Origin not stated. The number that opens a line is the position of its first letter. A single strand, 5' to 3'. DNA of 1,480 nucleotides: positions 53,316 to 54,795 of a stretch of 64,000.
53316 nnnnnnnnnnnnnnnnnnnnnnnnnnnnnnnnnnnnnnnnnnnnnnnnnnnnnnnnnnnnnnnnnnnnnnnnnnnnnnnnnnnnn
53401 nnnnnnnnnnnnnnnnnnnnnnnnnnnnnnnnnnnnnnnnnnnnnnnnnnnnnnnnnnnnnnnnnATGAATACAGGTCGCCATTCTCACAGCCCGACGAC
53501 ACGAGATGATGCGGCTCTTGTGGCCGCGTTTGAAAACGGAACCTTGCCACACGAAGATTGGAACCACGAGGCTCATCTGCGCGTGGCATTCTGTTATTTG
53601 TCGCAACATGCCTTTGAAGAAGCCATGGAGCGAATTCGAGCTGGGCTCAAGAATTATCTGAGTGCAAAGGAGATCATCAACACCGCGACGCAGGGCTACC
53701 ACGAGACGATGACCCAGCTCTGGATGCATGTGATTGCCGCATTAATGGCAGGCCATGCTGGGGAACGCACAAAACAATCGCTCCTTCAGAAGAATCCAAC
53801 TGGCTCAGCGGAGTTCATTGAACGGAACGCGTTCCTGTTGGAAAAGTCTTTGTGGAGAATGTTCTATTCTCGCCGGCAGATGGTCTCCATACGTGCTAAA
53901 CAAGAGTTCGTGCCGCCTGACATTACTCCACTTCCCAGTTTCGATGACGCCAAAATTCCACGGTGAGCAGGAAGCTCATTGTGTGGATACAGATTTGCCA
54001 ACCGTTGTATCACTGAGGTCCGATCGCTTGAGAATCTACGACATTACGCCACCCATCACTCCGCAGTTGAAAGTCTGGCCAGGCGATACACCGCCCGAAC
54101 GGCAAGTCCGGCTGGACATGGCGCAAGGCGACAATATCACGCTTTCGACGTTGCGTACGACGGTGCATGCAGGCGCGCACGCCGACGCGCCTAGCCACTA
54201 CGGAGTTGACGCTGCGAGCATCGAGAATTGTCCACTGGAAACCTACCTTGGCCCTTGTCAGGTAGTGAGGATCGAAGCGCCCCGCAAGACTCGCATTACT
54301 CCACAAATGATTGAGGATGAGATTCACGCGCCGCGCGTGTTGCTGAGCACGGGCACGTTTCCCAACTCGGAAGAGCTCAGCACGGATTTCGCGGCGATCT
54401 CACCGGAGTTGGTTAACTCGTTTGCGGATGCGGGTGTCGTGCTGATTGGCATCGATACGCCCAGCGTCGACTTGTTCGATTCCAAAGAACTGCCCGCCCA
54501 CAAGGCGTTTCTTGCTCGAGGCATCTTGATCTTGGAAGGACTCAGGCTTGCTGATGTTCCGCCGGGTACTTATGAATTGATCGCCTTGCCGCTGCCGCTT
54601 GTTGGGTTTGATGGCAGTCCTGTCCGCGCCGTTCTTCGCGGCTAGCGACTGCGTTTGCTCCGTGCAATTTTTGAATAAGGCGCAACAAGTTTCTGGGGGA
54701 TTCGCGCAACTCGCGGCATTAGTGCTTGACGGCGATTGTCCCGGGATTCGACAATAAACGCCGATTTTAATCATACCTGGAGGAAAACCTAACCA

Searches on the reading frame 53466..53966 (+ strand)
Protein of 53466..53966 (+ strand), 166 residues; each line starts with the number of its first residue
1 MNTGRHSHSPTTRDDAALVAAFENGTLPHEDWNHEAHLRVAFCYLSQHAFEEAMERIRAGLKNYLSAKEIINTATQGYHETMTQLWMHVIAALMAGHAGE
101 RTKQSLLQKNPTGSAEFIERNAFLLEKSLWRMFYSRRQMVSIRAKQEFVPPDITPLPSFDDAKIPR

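Call 18: search_protein_families(library=pfam, proteins=[window:53466-53966:+], max_evalue=0.01)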
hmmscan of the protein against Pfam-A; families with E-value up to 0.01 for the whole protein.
window:53466-53966:+ (166 aa): 0 families

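Call 19: find_encoding_contigs(protein=window:53466-53966:+, flank=3000, max_places=10)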
Protein window:53466-53966:+ (166 aa): 2 contigs read that carry it; 2 places shown.
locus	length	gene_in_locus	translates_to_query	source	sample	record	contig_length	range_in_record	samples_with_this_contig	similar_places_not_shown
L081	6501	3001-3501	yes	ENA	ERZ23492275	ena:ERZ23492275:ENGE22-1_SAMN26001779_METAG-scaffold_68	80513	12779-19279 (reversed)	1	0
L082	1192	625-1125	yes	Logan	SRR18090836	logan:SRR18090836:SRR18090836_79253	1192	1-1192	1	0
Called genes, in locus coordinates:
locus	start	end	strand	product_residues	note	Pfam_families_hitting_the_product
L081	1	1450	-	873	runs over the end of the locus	PF13180:PDZ_2 (faint), PF14849:YidC_periplas (faint), PF00595:PDZ (faint), PF17820:PDZ_6 (weak), PF02096:60KD_IMP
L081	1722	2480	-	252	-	PF00149:Metallophos, PF12850:Metallophos_2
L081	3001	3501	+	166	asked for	-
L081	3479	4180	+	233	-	PF04199:Cyclase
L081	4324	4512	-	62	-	-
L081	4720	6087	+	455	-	-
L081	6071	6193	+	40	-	-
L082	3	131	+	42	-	?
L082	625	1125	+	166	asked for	-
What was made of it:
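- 53944..54645 (+): Arylformamidase-like (KynB-like) cyclase-family gene that overlaps the previous ORF by 23 nt. The gene call comes from call 19.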

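Call 20: find_homologous_proteins(query=window:53466-53963:+)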
Query window:53466-53963:+ (166 aa): 2 proteins with E <= 0.001 among 78 candidates.
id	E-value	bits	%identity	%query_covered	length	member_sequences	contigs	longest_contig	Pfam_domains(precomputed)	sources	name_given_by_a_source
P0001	8.3e-108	375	100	100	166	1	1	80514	-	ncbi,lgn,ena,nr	ncbi:MAG: hypothetical protein MPJ50_03840 [Pirellulales bacterium]|nr:hypothetical protein [Pirellu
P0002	2.4e-54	201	62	92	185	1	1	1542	-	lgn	-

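Call 21: find_encoding_contigs(protein=P0002, flank=3000)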
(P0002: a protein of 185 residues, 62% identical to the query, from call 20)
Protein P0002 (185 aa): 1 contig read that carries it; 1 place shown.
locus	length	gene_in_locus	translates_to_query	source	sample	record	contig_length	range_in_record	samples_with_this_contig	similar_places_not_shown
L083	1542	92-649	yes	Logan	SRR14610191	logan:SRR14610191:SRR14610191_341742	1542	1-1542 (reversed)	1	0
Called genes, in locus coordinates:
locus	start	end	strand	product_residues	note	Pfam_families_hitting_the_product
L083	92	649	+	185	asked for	-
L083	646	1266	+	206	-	PF04199:Cyclase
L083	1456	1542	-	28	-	?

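Call 49: find_homologous_proteins(query=A2, max_evalue=0.001)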
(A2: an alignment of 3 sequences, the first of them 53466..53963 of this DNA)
Query A2 (3 sequences) (166 aa, profile of the alignment): 1100 proteins with E <= 0.001 among 8000 candidates; the best 120 are listed.
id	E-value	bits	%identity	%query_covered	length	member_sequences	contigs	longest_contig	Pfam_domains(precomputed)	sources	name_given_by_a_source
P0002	6.6e-99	347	62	92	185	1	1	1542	-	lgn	-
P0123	4.5e-95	334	56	95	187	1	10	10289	-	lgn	-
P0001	1.7e-93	329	100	100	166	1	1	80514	-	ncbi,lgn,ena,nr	ncbi:MAG: hypothetical protein MPJ50_03840 [Pirellulales bacterium]|nr:hypothetical protein [Pirellu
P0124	1.5e-73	264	56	100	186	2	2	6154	-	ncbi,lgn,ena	-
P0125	1.4e-40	157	43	89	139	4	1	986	-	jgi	jgi:hypothetical protein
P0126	2.1e-39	153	44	89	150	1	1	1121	-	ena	-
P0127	3.8e-39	152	45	89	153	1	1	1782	-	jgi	-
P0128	1.2e-38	150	43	90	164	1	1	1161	-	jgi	jgi:hypothetical protein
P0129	2.1e-37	146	41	89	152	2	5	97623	-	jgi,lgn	jgi:hypothetical protein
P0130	7.5e-37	144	40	87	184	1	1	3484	-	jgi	jgi:hypothetical protein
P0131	8.1e-37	144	42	87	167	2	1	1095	-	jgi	jgi:hypothetical protein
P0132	8.3e-37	144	40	87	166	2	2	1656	-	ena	-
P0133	1.0e-36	144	42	87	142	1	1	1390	-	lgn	-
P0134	1.3e-36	144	40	91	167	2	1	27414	-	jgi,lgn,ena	-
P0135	1.3e-36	144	43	87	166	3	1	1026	-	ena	-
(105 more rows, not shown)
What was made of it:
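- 53466..53966 (+): 166-aa protein of unknown function, the first gene of the downstream pair. More than 1,100 homologs were found (call 49).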

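Call 50: find_encoding_contigs(protein=P0124, flank=2500, max_places=4)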
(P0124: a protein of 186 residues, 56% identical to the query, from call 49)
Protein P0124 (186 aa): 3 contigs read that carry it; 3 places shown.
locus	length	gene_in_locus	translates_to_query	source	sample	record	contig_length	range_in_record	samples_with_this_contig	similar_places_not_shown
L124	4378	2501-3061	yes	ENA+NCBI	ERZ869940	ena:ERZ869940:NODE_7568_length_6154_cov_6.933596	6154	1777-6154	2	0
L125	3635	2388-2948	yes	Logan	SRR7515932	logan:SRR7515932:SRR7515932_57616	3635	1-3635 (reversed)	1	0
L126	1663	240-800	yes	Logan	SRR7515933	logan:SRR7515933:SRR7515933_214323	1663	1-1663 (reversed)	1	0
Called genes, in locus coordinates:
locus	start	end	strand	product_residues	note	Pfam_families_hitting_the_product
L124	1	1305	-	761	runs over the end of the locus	PF00069:Pkinase, PF07714:PK_Tyr_Ser-Thr, PF00069:Pkinase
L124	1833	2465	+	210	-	PF07638:Sigma70_ECF, PF04542:Sigma70_r2, PF08281:Sigma70_r4_2, PF04545:Sigma70_r4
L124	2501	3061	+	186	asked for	-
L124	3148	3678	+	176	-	PF04199:Cyclase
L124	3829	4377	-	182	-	?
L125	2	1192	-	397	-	?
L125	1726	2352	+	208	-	PF07638:Sigma70_ECF, PF04542:Sigma70_r2, PF08281:Sigma70_r4_2, PF04545:Sigma70_r4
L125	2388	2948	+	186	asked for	-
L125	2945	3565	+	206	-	PF04199:Cyclase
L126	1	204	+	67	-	?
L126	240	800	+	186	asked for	-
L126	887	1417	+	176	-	PF04199:Cyclase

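Call 51: find_encoding_contigs(protein=P0129, flank=2500, max_places=3)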
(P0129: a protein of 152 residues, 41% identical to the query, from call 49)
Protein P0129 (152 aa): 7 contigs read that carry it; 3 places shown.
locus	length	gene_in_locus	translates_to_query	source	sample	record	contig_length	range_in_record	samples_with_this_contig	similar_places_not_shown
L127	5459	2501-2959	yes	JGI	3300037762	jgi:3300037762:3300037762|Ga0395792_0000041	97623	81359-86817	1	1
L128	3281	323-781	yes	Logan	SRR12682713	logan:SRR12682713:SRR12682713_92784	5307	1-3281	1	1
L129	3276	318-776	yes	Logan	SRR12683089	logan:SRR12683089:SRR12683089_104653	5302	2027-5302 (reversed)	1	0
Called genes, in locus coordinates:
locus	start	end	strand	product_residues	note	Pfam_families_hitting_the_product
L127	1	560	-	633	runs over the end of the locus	-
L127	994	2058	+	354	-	-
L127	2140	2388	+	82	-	PF01016:Ribosomal_L27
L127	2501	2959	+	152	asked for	-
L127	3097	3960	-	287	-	PF27149:YdjY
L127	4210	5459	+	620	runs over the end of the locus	-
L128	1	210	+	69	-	?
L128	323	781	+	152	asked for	-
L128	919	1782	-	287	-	PF27149:YdjY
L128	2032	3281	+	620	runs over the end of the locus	-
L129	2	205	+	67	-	?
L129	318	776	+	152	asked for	-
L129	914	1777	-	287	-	PF27149:YdjY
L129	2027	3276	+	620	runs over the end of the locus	-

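Call 64: search_protein_families(library=ncbifam, proteins=[window:53466-53966:+], max_evalue=0.01)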
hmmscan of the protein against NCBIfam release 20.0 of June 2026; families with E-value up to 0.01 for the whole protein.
window:53466-53966:+ (166 aa): 0 families
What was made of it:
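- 53466..53966 (+): No Pfam or NCBIfam match (calls 18, 64).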

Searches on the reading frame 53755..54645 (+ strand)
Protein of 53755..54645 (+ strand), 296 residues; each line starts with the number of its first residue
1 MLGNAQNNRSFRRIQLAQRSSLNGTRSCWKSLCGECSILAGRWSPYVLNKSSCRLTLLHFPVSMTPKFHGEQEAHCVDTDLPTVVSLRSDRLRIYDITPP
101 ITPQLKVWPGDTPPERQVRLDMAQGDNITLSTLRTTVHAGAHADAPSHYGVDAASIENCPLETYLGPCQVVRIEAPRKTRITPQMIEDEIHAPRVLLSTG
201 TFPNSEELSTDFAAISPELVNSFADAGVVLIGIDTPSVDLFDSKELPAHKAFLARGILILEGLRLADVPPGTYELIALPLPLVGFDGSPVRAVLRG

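Call 18: search_protein_families(library=pfam, proteins=[window:53755-54645:+], max_evalue=0.01)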
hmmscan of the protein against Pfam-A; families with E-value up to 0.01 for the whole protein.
window:53755-54645:+ (296 aa): 1 family
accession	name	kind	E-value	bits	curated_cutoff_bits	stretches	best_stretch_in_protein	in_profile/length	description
PF04199.19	Cyclase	-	1e-17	65.1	23.1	1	95-239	1-141/142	Putative cyclase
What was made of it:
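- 53944..54645 (+): PF04199 at 1e-17 (call 18).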

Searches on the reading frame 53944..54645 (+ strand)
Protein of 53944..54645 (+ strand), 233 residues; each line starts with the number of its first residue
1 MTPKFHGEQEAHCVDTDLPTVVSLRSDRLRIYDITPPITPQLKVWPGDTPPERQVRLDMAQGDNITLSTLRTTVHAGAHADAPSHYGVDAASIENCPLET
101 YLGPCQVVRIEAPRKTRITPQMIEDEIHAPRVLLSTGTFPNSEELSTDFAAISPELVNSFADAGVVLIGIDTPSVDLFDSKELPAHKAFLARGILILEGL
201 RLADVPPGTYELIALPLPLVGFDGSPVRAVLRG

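Call 64: search_protein_families(library=ncbifam, proteins=[window:53944-54645:+], max_evalue=0.01)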
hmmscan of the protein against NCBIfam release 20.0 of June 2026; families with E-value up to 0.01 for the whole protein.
window:53944-54645:+ (233 aa): 1 family
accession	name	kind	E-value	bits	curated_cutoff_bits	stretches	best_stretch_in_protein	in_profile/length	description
TIGR03035.1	trp_arylform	equivalog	3.4e-57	193.8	223.05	1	30-232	1-204/206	arylformamidase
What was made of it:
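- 53944..54645 (+): TIGR03035 scores 193.8 bits, below its cut-off of 223 (call 64).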
